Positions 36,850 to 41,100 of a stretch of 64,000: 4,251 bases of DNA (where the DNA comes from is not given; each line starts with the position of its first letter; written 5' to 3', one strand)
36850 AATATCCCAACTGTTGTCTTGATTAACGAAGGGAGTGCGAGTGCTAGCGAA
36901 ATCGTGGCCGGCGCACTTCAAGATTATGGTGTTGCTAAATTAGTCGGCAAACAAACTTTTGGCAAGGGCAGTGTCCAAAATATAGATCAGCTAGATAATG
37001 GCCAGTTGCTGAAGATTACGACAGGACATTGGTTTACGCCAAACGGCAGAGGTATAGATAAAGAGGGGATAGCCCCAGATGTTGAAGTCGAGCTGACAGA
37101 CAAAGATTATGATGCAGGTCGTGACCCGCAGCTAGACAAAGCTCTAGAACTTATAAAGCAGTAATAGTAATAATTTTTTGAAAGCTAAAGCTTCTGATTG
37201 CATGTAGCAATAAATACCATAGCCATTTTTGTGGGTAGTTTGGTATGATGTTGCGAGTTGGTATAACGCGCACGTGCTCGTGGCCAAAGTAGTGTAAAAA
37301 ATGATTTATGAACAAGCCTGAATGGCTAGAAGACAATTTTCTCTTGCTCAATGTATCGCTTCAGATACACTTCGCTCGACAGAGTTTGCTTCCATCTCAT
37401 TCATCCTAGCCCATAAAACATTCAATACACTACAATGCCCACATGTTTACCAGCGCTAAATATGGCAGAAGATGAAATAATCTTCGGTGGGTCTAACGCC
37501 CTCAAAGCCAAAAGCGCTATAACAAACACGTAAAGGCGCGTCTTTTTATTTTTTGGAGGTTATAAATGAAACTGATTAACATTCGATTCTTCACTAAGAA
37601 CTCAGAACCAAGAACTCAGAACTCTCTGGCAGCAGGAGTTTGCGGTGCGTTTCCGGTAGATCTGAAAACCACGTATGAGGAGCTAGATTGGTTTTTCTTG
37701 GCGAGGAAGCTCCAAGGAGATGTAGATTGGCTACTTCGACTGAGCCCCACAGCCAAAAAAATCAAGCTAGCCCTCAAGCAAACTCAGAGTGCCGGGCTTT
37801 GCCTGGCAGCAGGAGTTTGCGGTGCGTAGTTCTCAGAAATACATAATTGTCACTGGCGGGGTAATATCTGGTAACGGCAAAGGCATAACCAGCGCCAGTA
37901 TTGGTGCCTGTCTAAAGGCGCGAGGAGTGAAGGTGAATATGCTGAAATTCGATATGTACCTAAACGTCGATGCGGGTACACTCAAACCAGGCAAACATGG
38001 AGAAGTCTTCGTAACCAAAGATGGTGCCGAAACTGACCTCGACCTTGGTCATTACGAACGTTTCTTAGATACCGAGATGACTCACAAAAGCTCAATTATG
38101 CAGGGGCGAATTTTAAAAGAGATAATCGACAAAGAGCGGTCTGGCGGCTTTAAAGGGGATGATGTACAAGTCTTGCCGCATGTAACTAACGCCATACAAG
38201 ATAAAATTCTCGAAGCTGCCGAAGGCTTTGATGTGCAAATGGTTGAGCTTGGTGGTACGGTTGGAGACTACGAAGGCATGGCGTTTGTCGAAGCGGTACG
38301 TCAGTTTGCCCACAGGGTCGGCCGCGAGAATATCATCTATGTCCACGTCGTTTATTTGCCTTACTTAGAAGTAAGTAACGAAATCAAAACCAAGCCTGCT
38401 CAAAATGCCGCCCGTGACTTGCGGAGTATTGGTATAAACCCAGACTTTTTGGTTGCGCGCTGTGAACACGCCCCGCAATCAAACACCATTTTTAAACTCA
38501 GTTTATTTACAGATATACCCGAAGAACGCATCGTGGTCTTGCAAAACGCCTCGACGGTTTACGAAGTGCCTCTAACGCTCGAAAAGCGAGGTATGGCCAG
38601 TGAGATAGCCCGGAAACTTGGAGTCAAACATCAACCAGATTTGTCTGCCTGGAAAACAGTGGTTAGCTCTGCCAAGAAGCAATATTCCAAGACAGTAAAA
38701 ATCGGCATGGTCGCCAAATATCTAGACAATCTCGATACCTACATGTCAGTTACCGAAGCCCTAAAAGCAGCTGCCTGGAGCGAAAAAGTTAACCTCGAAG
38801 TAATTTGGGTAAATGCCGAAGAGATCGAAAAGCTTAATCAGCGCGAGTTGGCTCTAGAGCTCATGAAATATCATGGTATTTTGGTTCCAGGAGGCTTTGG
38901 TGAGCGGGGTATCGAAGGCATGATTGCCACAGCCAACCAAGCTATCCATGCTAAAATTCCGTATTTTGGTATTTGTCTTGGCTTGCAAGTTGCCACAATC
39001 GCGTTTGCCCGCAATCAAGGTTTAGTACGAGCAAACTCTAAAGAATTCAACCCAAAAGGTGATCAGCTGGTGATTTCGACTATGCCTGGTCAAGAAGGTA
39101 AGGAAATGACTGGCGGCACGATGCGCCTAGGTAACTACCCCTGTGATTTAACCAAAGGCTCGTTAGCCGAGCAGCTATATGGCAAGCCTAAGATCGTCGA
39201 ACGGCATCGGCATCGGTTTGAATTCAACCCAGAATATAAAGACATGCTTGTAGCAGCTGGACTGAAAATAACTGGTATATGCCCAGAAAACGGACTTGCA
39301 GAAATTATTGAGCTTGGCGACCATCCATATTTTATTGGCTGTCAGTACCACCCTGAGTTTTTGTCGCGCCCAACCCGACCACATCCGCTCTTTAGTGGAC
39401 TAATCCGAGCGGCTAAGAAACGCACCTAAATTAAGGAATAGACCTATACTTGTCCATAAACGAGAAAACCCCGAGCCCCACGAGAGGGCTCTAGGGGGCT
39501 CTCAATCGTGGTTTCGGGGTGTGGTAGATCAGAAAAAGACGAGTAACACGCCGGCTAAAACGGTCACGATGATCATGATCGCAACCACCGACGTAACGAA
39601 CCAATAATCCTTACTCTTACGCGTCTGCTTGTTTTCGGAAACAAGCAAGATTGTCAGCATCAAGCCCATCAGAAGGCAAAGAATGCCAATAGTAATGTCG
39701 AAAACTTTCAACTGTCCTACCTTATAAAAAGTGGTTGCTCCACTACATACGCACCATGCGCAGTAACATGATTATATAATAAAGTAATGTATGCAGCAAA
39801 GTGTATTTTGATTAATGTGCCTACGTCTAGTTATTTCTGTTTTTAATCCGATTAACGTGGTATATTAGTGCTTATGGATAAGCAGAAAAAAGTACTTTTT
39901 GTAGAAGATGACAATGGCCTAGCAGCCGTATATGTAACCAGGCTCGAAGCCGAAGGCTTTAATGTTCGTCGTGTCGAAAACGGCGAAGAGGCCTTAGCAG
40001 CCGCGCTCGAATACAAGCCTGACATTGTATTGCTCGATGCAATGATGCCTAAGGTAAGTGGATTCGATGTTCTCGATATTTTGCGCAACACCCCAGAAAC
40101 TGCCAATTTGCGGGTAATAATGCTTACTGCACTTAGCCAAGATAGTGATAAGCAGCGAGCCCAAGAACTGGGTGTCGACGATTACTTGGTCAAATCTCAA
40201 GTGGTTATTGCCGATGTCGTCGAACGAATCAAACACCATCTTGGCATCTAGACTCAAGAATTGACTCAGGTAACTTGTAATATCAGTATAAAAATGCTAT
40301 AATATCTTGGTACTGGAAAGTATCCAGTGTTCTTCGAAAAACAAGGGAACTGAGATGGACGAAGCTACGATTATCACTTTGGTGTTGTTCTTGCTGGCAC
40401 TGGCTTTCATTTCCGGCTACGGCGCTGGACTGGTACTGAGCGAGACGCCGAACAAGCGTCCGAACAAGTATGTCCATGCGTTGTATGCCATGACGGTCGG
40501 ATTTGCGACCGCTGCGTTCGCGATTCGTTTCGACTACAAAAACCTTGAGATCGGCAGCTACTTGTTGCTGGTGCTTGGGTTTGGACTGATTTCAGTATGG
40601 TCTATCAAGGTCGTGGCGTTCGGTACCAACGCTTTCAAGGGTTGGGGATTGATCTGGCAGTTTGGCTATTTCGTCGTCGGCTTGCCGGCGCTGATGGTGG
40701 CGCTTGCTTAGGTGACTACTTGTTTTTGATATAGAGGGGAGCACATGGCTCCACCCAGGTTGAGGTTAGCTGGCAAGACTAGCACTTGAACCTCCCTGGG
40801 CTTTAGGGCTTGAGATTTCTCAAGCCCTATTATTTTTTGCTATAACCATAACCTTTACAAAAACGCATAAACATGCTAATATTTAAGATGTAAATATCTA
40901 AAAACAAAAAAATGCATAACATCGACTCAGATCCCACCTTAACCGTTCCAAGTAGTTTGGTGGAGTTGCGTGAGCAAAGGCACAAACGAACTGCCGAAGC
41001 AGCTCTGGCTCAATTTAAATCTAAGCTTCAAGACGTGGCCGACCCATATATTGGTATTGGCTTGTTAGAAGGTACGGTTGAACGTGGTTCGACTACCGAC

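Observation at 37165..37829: Unusually long pyrG leader: 25-bp direct repeat duplicating the pyrG RBS and GTG, a 4-codon decoy ORF, a heptamer array and a coupled upstream ORF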

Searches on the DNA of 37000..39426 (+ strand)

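Call 4: search_rna_families(source=window, start=37000, end=38000, threshold=evalue, max_evalue=10, show_alignments=3)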
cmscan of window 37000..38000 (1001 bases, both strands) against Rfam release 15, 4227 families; matches with E-value up to 10: 2.
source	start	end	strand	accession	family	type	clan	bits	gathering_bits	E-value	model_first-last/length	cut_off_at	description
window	37518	37606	-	RF00512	Leu_leader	Cis-reg; leader;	-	17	50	1.2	1-148/148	no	Leucine operon leader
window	37768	37803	-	RF01356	CRISPR-DR28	Gene; CRISPR;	-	17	35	6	1-24/24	no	CRISPR RNA direct repeat element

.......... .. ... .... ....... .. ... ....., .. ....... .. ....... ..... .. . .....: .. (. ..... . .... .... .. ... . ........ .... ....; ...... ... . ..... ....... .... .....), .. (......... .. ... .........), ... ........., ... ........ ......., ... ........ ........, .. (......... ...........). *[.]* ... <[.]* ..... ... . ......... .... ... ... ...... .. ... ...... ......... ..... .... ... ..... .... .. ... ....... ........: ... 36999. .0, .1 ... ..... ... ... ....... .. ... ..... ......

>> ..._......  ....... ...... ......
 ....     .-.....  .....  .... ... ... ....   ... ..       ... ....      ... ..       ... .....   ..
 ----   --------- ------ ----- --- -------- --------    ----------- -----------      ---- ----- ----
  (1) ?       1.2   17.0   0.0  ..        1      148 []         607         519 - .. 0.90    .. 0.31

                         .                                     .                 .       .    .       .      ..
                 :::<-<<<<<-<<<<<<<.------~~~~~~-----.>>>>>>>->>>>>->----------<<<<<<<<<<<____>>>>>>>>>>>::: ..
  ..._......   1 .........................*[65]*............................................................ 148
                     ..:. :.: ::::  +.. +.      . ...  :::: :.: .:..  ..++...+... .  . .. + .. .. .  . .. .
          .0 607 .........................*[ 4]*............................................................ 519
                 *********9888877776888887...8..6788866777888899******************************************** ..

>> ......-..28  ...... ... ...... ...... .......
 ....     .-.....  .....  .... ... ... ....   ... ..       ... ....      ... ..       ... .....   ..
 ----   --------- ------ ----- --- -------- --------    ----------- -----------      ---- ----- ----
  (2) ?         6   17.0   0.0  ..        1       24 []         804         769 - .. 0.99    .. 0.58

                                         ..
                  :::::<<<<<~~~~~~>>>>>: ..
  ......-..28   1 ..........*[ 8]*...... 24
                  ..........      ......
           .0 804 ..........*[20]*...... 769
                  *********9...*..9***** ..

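Call 39: search_dna_similar(query=window:37165-37840:+, collection=phages, mode=distant, max_evalue=0.01)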
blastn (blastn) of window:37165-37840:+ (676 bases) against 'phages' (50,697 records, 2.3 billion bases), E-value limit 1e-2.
No match.

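Call 40: search_dna_similar(query=window:37165-37840:+, collection=plasmids, mode=distant, max_evalue=0.01)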
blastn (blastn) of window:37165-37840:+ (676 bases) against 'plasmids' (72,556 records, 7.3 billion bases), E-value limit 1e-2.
No match.

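Call 69: search_rna_families(source=L164, start=3700, end=4100, threshold=evalue, max_evalue=10)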
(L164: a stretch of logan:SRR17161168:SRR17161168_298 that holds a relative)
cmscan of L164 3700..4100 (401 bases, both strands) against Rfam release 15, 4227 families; matches with E-value up to 10: 1.
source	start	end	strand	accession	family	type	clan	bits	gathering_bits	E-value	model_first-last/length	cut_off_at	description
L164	3985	3998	-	RF01072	TMV_UPD-PK3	Cis-reg;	-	10.4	34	7.4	3-16/31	no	Pseudoknot of upstream pseudoknot domain (UPD) of the 3'UTR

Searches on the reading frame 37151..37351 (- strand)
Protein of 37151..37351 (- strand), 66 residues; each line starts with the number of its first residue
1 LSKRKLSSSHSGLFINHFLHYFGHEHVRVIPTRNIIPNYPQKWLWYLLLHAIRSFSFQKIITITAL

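Call 8: search_protein_families(library=pfam, proteins=[window:37151-37351:-], max_evalue=0.1)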
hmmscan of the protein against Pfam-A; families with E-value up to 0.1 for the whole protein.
window:37151-37351:- (66 aa): 0 families

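Call 82: search_protein_families(library=phrogs, proteins=[window:37151-37351:-], max_evalue=0.1)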
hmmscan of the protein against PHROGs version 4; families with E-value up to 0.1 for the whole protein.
window:37151-37351:- (66 aa): 1 family
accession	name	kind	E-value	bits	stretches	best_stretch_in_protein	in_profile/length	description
phrog_16397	-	unknown function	0.036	15.1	1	13-58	26-71/90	-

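Call 83: search_protein_families(library=ncbifam, proteins=[window:37151-37351:-], max_evalue=0.1)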
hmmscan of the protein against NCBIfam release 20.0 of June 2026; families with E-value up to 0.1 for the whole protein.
window:37151-37351:- (66 aa): 0 families

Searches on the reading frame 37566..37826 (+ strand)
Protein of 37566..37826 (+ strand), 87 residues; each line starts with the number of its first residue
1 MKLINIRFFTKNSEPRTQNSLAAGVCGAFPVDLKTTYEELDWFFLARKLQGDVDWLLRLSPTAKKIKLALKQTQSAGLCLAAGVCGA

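Call 8: search_protein_families(library=pfam, proteins=[window:37566-37826:+], max_evalue=0.1)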
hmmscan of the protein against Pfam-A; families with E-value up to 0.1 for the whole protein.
window:37566-37826:+ (87 aa): 0 families

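Call 13: find_homologous_proteins(query=window:37566-37826:+, max_evalue=1)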
Query window:37566-37826:+ (87 aa): 1 proteins with E <= 1 among 28 candidates.
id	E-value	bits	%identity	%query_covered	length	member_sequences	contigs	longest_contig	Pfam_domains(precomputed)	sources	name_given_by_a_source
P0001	2.6e-51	189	100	100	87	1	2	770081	-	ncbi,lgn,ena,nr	ncbi:hypothetical protein KC878_02450 [Candidatus Saccharibacteria bacterium]|nr:hypothetical protei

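Call 14: find_encoding_contigs(protein=P0001, flank=3000, max_places=10)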
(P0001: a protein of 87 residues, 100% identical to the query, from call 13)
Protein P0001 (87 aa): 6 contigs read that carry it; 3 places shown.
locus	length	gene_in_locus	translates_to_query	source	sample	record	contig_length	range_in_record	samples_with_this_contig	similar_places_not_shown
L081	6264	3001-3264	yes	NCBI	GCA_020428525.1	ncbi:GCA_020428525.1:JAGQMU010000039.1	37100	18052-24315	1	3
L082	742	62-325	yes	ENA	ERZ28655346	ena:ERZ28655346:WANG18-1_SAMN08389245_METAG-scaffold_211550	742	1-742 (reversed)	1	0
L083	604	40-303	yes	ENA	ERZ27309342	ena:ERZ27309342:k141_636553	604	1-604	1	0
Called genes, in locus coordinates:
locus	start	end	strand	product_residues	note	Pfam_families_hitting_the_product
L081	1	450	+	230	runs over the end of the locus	PF03193:RsgA_GTPase (weak), PF02463:SMC_N (faint), PF00005:ABC_tran, PF13401:AAA_22 (faint), PF13304:AAA_21 (faint)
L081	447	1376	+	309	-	PF18075:FtsX_ECD, PF02687:FtsX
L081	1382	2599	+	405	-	PF00595:PDZ (weak), PF13180:PDZ_2 (weak), PF17820:PDZ_6 (weak), PF03572:Peptidase_S41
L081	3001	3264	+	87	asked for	-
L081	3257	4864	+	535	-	PF06418:CTP_synth_N, PF00117:GATase, PF07722:Peptidase_C26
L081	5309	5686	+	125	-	PF00072:Response_reg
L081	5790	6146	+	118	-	-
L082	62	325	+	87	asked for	-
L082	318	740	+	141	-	?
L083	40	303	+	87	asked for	-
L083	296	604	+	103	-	?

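Call 36: search_protein_representatives(protein=window:37566-37826:+)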
Query: 87 residues. Proteins with E-value up to 0.001 (for the whole library): 6; up to 1e-10: 1; up to 1e-30: 1. The best 6 are listed.
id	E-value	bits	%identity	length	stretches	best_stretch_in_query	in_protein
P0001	8.2e-52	188.7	100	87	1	1-87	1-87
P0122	4.8e-08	49.1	27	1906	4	28-81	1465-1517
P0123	7.1e-07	45.4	57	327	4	10-29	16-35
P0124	3.3e-06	43.2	30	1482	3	39-80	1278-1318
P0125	1.4e-05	41.3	24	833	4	42-82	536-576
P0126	2.5e-04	37.2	22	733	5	22-86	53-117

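Call 64: predict_structure(protein=window:37566-37826:+)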
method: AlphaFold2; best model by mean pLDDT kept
length: 87 residues; sequences in the alignment: 1
mean_pLDDT: 43.0   pTM: 0.23
mean pLDDT of the five models: 43.0, 39.5, 38.4, 36.1, 32.8
residues with pLDDT >= 90: 0; 70-90: 0; 50-70: 13; < 50: 74
segments of 3 or more residues with pLDDT < 50: 1-28, 30-32, 46-60, 62-87
pLDDT, mean of each block of 10 residues (from residue 1): 42 37 43 53 50 45 46 36 32
secondary structure, 60 per line:
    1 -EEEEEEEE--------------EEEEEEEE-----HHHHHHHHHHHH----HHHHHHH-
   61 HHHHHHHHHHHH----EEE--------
elements in order: E2-9 E24-31 H37-48 H53-59 H61-72 E77-79

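Call 82: search_protein_families(library=phrogs, proteins=[window:37566-37826:+], max_evalue=0.1)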
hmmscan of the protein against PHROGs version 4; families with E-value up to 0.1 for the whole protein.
window:37566-37826:+ (87 aa): 0 families

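Call 83: search_protein_families(library=ncbifam, proteins=[window:37566-37826:+], max_evalue=0.1)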
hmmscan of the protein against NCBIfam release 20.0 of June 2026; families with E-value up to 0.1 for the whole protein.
window:37566-37826:+ (87 aa): 1 family
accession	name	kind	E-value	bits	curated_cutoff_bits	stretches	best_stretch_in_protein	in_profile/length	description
NF046026.1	HisKinCckACaul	equivalog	0.029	12.5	1000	1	8-75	232-298/678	cell cycle histidine kinase CckA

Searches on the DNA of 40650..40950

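Call 80: search_rna_families(source=window, start=40650, end=40950, threshold=evalue, max_evalue=1)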
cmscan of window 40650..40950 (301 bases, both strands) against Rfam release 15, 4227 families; matches with E-value up to 1: 1.
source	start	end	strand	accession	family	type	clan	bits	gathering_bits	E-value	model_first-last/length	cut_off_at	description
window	40787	40841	-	RF01093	RF_site5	Cis-reg; frameshift_element;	-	22.3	35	0.086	1-60/60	no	Ma3 gene ribosomal frameshift signal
